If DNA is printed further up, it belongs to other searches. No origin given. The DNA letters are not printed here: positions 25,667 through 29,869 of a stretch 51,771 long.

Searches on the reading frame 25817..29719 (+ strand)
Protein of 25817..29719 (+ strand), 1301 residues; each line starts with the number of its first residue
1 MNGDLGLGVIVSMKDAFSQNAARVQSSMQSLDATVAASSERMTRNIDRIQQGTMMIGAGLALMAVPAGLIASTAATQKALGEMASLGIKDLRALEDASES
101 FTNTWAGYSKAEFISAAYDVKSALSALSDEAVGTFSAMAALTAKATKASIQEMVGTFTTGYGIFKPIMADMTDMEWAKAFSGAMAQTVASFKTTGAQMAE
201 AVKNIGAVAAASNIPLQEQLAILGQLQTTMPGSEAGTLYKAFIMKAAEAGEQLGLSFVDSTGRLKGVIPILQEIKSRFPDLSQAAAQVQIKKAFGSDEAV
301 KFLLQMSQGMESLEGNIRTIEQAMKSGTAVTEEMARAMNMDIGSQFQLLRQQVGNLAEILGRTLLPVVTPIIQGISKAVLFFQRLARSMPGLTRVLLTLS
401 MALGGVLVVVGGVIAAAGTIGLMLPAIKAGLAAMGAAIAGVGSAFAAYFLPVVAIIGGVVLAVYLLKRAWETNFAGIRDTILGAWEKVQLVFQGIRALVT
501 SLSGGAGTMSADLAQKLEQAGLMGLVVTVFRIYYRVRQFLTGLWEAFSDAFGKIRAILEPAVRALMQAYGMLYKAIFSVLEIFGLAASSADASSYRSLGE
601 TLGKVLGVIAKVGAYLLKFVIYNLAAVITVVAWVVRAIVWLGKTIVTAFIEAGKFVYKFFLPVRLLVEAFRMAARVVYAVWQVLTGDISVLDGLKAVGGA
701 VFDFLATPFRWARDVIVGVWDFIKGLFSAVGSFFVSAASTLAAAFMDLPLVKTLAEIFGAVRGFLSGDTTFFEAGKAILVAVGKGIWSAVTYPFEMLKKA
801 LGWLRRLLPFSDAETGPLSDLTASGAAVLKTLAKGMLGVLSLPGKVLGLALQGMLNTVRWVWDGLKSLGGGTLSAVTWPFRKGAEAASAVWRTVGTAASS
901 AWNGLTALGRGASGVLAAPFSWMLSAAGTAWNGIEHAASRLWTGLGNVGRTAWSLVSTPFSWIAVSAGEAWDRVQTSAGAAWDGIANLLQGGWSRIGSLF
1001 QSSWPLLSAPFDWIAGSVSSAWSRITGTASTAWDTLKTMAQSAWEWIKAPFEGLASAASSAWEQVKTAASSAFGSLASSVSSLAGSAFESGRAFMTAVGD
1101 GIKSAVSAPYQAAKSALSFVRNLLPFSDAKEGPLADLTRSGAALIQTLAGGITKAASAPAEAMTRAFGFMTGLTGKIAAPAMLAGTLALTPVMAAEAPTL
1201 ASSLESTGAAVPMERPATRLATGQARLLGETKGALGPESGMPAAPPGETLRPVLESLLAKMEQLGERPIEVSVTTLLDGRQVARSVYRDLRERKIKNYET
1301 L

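Call 40: search_protein_families(library=phrogs, proteins=[window:25817-29719:+], max_evalue=0.0001)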
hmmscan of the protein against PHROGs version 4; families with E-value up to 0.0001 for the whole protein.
window:25817-29719:+ (1301 aa): 20 families
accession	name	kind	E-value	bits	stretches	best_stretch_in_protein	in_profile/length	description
phrog_28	-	tail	6.7e-59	201.5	1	14-545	119-703/1228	tail length tape measure protein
phrog_58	-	tail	1.4e-50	173.8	2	21-811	259-962/1544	tail length tape measure protein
phrog_1272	-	tail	4.6e-33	115.1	2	540-1163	536-1067/1606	tail length tape measure protein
phrog_4200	-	tail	9e-31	108.1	2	835-1245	256-623/732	tail length tape measure protein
phrog_19166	-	unknown function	1.7e-30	107.3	1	7-250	6-237/255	-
phrog_167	-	tail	3.8e-27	95.5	1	21-1105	238-999/1555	tail length tape measure protein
phrog_991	-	tail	1.7e-25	89.9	1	11-576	219-796/1966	tail length tape measure protein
phrog_1535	-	tail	2.8e-25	89.7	2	925-1152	857-1049/1152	tail length tape measure protein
phrog_1533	-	tail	9.9e-25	87.3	1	179-470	353-669/1688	tail length tape measure protein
phrog_305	-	tail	7.2e-23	82.2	2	964-1156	550-738/1001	tail length tape measure protein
phrog_5493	-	tail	8.7e-21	75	2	197-746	188-757/1102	tail length tape measure protein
phrog_32452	-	unknown function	4.9e-17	62.3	2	1089-1235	511-666/724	-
phrog_17020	-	unknown function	6.3e-17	62.8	1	956-1118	29-190/353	-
phrog_4704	-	tail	7.2e-12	45.8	1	142-419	288-568/625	tail length tape measure protein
phrog_1293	-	tail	5.5e-11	42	1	182-471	299-625/1424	tail length tape measure protein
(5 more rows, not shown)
